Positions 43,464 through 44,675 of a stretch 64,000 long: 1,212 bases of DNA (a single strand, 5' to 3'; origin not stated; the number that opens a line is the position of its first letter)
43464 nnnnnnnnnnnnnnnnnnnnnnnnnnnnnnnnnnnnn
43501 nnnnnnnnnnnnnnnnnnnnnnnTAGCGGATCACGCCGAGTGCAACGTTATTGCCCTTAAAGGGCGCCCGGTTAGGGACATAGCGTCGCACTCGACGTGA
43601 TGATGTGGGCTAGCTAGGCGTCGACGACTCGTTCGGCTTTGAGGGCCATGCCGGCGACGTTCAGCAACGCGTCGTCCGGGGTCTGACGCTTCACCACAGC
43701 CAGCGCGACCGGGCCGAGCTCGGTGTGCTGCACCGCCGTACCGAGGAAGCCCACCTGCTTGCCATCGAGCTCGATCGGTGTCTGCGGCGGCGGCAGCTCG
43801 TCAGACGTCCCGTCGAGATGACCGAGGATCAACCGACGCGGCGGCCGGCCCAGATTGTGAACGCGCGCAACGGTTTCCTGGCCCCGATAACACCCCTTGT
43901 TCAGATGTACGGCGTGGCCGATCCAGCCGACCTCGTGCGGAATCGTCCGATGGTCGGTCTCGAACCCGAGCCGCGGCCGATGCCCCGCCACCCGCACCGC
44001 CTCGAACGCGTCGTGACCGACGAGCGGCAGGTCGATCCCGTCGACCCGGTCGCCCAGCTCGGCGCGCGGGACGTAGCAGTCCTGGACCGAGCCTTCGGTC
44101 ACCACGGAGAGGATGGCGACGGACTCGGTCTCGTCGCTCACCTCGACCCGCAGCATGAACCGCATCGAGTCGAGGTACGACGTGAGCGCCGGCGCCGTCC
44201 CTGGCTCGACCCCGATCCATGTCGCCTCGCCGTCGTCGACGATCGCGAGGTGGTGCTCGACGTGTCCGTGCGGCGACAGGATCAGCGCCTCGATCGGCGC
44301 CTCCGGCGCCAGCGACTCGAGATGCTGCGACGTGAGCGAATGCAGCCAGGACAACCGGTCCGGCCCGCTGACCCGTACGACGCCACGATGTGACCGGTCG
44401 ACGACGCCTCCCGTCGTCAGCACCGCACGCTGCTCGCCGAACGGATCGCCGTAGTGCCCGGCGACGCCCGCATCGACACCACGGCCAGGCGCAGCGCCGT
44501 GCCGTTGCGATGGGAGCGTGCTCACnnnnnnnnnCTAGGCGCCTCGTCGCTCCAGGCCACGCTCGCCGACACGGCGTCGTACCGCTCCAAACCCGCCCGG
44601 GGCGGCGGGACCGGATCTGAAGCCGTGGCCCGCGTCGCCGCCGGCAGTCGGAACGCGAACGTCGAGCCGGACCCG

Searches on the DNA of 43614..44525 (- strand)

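Call 92: search_with_rna_model(model_id=R1, sources=[L104, L105, L106, L107, L108, L109, L110, L111, L112, L113, L114, L115, L116, L117, L118, L119, L120, L121, L122, L123, L124, L125, L126, L127, L128, L129, L130, L131, L132, L133, L134, L135, L136, L137, L138, L139, L140, L141, L142, L143, L144, L145, L146, L147, L148, L149, L150, L151, L152, L153, L154, L155, L156, L157, L158, L159, L160, L161, L162, L163, L164, L165, L166, L167, L168, L169, L170, L171, L172, L173, L174, L175, L176, L177, L178, L179, L180, L181, L182, L183, L184, L185, L186, L095, L100, L101, L102], max_evalue=0.001)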
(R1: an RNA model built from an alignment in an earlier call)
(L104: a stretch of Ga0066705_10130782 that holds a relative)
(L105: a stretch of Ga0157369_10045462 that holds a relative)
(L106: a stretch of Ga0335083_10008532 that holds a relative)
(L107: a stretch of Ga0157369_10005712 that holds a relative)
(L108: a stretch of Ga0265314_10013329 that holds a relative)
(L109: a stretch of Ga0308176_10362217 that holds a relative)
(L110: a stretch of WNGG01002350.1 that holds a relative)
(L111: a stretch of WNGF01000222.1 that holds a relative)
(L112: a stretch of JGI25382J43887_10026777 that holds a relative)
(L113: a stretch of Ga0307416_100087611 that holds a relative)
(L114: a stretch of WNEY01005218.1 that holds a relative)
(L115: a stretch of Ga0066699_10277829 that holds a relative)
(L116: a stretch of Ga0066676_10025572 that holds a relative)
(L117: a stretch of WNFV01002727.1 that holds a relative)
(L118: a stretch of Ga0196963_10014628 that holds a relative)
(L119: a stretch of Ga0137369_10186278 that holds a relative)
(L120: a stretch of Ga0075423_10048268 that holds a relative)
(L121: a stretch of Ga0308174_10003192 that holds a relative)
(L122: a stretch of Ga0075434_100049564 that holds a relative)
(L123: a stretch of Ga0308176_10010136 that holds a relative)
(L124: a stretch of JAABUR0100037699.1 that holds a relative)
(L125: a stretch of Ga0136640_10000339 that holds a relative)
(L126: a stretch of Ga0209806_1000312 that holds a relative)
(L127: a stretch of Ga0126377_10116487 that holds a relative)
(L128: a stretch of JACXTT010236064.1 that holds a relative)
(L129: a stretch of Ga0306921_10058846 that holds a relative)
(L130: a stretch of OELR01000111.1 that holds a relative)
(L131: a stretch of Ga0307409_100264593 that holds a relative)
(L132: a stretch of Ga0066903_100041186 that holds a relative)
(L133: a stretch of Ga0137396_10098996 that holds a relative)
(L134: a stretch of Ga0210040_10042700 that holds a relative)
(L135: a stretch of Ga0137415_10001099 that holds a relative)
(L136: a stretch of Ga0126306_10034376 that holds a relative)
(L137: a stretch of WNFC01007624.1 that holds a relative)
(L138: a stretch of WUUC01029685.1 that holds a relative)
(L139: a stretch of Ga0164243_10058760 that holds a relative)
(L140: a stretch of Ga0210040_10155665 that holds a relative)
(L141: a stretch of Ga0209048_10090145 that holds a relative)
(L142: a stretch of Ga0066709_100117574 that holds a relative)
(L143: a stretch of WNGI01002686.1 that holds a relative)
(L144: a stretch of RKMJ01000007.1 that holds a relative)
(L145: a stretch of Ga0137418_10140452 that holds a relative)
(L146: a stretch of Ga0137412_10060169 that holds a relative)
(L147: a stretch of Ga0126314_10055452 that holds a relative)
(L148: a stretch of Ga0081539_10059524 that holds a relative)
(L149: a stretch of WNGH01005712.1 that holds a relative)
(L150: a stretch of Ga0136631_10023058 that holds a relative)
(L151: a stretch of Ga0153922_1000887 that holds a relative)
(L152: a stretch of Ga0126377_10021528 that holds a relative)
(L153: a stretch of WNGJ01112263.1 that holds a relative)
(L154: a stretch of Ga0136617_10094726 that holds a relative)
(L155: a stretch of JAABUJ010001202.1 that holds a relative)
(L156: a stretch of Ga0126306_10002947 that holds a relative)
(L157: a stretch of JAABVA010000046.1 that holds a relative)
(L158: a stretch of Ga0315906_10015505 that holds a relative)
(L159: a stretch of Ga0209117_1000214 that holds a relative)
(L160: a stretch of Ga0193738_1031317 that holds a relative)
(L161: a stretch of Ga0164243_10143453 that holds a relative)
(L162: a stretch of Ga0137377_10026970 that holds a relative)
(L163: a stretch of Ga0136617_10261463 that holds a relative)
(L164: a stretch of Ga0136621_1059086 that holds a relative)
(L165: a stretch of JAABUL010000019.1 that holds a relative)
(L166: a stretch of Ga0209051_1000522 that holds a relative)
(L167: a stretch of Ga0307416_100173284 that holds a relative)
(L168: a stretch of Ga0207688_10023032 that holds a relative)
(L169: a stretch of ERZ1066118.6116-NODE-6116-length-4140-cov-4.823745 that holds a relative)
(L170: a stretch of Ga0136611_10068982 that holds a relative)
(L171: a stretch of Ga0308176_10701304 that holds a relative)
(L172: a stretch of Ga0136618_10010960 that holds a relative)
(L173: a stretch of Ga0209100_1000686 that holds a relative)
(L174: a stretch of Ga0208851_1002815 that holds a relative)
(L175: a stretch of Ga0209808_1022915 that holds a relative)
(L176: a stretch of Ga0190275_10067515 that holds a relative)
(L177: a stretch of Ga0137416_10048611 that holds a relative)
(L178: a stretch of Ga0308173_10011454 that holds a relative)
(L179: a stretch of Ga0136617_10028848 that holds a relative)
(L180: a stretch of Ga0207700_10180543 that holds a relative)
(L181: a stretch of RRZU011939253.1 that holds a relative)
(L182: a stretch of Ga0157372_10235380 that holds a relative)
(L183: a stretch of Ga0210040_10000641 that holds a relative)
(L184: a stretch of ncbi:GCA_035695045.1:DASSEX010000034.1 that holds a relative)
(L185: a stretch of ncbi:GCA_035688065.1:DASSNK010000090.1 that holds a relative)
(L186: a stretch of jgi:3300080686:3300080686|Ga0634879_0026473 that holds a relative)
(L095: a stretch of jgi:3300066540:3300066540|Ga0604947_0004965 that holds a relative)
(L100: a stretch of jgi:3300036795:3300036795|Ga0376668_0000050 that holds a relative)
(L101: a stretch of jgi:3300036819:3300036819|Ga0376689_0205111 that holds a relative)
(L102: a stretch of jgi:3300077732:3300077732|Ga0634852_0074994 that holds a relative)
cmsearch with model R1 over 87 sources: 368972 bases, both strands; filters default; matches with E-value up to 0.001: 24.
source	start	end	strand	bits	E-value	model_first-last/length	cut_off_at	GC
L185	10890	10953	-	56.5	6.1e-12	1-63/63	no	0.55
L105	2356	2419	+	56.1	7.7e-12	1-63/63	no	0.55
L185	10890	10953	+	56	8.6e-12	1-63/63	no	0.55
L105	2356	2419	-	55.8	9.6e-12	1-63/63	no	0.55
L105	3378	3441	+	53.9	3e-11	1-63/63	no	0.53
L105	3378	3441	-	52.3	7.8e-11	1-63/63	no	0.53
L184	4794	4857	+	52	9.5e-11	1-63/63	no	0.61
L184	4794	4857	-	51.2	1.5e-10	1-63/63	no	0.61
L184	5828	5891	+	49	5.8e-10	1-63/63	no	0.56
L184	5828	5891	-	48.7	7.1e-10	1-63/63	no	0.56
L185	9881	9944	-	48.1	1e-09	1-63/63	no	0.56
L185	9881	9944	+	47.6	1.4e-09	1-63/63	no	0.56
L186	3902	3965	+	47.4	1.6e-09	1-63/63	no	0.59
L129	1270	1332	+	47.2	1.7e-09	1-63/63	no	0.62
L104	267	330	+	47.2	1.8e-09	1-63/63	no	0.53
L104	267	330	-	46.9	2.1e-09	1-63/63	no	0.53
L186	4915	4978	+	46.7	2.4e-09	1-63/63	no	0.59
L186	3902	3965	-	46.5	2.7e-09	1-63/63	no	0.59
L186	4915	4978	-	45.2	5.9e-09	1-63/63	no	0.59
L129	1270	1332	-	44.7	7.9e-09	1-63/63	no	0.62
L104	1274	1337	-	39.4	2e-07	1-63/63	no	0.56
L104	1274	1337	+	38.7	3e-07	1-63/63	no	0.56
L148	1076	1140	-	27.4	0.00028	1-63/63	no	0.6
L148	1076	1140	+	26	0.00068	1-63/63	no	0.6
